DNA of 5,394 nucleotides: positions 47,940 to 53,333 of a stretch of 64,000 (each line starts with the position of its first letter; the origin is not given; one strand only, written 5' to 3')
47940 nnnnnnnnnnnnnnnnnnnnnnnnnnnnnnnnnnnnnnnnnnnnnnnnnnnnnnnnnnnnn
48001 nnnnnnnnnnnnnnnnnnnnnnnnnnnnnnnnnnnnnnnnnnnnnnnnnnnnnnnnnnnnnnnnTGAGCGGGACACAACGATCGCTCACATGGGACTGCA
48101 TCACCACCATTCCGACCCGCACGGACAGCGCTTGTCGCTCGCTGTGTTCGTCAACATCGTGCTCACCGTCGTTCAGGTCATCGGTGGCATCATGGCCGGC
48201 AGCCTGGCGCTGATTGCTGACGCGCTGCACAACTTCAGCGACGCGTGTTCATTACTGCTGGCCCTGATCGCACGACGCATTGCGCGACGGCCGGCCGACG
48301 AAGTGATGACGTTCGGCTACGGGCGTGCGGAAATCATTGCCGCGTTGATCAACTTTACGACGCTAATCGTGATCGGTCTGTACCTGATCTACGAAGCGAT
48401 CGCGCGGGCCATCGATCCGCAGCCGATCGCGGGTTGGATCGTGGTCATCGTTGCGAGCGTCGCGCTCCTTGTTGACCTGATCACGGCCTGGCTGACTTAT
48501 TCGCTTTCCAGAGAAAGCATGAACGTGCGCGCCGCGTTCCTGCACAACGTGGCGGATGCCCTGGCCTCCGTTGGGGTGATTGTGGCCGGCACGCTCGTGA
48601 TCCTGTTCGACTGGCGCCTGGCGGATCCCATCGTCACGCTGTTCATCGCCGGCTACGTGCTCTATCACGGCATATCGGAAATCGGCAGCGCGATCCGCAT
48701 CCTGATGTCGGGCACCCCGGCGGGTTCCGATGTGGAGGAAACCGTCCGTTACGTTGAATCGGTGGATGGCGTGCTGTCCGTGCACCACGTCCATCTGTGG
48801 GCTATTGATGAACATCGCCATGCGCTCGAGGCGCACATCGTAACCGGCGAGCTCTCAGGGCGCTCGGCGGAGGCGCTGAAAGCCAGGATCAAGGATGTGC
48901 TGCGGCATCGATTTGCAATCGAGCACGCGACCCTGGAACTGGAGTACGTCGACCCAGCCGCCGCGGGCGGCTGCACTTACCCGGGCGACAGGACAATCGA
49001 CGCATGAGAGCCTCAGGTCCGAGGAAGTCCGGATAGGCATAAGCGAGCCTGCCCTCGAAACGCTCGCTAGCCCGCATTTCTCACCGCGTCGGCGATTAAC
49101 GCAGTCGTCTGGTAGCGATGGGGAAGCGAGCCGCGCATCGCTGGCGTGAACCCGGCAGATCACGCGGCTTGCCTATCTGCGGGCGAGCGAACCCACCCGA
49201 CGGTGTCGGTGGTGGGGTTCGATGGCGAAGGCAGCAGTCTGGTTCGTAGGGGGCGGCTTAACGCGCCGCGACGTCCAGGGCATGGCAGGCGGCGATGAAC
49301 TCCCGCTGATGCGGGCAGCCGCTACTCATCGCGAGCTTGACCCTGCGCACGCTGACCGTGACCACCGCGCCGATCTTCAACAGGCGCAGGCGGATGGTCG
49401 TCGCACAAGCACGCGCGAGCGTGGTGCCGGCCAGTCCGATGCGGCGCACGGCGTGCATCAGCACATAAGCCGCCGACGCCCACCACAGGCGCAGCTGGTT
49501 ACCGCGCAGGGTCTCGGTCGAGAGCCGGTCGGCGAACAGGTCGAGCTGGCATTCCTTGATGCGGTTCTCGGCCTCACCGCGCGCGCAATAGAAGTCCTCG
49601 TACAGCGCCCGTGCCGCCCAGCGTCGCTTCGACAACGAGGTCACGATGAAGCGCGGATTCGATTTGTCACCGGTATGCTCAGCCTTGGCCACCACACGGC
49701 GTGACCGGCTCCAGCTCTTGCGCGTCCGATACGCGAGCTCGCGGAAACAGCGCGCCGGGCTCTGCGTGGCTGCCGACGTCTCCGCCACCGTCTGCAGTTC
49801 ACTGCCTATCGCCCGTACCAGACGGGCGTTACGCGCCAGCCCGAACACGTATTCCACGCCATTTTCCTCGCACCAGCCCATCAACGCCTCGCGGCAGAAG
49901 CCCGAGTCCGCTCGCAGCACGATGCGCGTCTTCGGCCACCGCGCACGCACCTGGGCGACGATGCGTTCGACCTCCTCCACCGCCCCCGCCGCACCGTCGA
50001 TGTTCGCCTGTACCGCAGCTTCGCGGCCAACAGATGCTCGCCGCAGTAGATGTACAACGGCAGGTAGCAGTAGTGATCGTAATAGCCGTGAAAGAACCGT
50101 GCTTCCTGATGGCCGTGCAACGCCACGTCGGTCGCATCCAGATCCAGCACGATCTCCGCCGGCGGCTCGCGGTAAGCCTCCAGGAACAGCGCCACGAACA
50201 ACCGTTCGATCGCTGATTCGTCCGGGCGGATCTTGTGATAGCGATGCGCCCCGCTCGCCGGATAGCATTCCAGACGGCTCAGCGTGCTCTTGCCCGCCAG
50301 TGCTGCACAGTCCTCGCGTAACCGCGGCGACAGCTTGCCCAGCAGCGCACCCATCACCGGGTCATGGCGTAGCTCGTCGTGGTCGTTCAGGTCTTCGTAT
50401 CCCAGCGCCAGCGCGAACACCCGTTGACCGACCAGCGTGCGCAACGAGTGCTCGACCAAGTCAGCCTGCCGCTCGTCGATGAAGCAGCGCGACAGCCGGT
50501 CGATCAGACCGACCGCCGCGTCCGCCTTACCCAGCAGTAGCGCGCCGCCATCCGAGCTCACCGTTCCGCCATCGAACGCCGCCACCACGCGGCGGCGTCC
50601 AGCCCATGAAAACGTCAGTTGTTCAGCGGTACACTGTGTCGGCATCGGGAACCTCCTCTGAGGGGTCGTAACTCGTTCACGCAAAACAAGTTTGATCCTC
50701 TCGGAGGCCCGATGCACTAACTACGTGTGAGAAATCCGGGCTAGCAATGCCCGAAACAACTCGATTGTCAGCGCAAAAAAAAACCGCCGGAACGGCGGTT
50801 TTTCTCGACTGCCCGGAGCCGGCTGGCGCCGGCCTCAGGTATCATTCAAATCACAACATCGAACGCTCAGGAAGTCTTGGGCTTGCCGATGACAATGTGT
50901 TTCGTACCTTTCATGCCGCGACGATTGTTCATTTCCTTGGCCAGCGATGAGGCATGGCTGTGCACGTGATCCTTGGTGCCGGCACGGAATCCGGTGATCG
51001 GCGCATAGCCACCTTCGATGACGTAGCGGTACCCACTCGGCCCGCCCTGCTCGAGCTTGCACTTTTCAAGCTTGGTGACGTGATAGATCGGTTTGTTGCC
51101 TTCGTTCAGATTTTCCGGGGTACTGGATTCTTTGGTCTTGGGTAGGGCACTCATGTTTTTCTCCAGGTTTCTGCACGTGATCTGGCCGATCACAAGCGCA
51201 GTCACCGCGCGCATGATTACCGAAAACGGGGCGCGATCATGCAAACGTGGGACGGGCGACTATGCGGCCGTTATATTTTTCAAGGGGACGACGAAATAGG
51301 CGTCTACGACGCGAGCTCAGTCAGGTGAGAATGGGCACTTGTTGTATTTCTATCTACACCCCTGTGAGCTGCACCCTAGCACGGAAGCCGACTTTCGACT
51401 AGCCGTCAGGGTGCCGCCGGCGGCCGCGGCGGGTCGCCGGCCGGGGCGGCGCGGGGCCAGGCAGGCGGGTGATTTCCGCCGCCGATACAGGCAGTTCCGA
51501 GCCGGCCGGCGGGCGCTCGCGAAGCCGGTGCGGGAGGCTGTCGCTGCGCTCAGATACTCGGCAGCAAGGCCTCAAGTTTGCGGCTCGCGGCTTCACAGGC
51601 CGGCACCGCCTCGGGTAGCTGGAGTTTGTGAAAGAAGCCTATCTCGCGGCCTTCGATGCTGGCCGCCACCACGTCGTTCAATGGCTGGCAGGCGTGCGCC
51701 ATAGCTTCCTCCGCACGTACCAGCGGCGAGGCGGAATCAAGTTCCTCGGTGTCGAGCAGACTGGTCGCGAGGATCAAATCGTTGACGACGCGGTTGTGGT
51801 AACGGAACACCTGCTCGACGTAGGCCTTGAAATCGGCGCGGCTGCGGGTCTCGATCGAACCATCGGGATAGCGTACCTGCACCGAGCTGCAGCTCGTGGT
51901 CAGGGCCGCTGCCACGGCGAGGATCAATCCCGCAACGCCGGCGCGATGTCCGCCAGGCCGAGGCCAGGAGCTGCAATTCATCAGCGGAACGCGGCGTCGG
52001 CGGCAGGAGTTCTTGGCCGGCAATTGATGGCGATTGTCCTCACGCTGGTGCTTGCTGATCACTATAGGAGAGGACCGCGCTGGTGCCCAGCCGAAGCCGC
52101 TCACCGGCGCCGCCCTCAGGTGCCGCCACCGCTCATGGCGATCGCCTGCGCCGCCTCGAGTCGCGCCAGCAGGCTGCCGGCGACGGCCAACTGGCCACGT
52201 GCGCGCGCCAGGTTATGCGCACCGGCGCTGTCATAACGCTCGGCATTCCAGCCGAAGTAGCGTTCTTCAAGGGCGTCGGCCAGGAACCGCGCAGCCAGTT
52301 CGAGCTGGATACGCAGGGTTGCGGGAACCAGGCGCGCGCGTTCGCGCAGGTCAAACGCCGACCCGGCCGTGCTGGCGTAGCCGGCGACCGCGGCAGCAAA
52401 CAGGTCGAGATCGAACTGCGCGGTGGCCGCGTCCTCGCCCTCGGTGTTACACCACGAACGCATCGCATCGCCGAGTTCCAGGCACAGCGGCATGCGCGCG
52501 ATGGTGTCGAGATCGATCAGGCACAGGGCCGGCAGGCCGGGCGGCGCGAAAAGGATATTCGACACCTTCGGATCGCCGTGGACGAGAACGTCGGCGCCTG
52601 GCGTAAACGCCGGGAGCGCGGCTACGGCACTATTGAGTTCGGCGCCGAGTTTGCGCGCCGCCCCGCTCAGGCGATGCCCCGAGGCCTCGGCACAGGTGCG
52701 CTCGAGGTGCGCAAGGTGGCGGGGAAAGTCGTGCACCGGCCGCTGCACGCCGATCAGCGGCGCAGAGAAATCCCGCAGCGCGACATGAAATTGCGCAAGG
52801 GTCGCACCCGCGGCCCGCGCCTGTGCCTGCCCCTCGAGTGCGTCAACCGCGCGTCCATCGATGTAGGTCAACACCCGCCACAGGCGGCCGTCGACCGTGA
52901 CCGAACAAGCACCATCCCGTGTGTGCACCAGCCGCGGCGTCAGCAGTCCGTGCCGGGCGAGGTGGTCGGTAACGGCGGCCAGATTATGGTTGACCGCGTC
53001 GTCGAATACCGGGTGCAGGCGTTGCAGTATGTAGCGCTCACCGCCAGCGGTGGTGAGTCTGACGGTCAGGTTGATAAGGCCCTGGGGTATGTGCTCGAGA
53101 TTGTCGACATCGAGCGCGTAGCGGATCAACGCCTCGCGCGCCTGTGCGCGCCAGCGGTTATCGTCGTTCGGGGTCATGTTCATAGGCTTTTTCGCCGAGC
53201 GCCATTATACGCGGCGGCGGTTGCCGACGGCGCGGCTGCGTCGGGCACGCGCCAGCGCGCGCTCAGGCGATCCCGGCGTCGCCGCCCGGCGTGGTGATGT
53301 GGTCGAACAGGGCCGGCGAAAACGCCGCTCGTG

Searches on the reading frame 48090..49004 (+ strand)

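Call 55: search_protein_families(library=pfam, proteins=[window:48090-49004:+], max_evalue=0.00001)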
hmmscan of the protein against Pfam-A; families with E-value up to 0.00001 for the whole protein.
window:48090-49004:+ (305 aa): 2 families
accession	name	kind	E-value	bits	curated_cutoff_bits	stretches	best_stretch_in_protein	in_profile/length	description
PF01545.26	Cation_efflux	-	1.6e-47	162.3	26.6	1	17-206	3-198/198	Cation efflux family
PF16916.11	ZT_dimer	-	4.2e-10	39.9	26.7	1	212-285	3-76/78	Dimerisation domain of Zinc Transporter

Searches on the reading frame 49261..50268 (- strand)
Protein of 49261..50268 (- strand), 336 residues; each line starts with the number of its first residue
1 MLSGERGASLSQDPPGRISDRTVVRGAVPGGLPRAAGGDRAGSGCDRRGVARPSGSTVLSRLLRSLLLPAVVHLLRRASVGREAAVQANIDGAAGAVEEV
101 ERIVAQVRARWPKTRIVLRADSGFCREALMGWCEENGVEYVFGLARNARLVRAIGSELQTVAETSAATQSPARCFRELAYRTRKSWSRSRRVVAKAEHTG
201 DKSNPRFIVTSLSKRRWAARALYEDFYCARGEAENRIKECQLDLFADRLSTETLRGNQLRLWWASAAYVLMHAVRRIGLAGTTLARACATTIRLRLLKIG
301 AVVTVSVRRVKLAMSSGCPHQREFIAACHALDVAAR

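Call 55: search_protein_families(library=pfam, proteins=[window:49261-50268:-], max_evalue=0.00001)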
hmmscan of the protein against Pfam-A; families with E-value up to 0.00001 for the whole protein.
window:49261-50268:- (336 aa): 2 families
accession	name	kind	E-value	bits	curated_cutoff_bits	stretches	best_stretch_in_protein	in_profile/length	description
PF13701.12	DDE_Tnp_1_4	-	7.5e-80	268.7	34.7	1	88-331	190-430/435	Transposase DDE domain group 1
PF01609.27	DDE_Tnp_1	-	6.1e-15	55.9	23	1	98-270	63-200/200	Transposase DDE domain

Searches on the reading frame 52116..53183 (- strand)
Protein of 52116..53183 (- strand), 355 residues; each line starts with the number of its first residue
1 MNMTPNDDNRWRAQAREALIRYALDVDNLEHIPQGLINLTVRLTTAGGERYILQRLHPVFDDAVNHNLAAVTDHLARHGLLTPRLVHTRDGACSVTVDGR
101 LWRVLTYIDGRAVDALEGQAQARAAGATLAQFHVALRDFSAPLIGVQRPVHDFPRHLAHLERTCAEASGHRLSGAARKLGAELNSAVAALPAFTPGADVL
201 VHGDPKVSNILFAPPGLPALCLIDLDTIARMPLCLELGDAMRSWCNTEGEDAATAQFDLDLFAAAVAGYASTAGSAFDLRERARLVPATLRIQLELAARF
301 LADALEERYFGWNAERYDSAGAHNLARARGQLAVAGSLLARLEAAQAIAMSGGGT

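Call 14: search_protein_families(library=pfam, proteins=[window:52116-53183:-], max_evalue=0.01)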
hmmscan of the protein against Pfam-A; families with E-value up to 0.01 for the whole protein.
window:52116-53183:- (355 aa): 1 family
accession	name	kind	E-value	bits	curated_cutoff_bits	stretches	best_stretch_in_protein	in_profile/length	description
PF01636.29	APH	-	1.5e-24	87.6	23.2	1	30-268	3-232/239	Phosphotransferase enzyme family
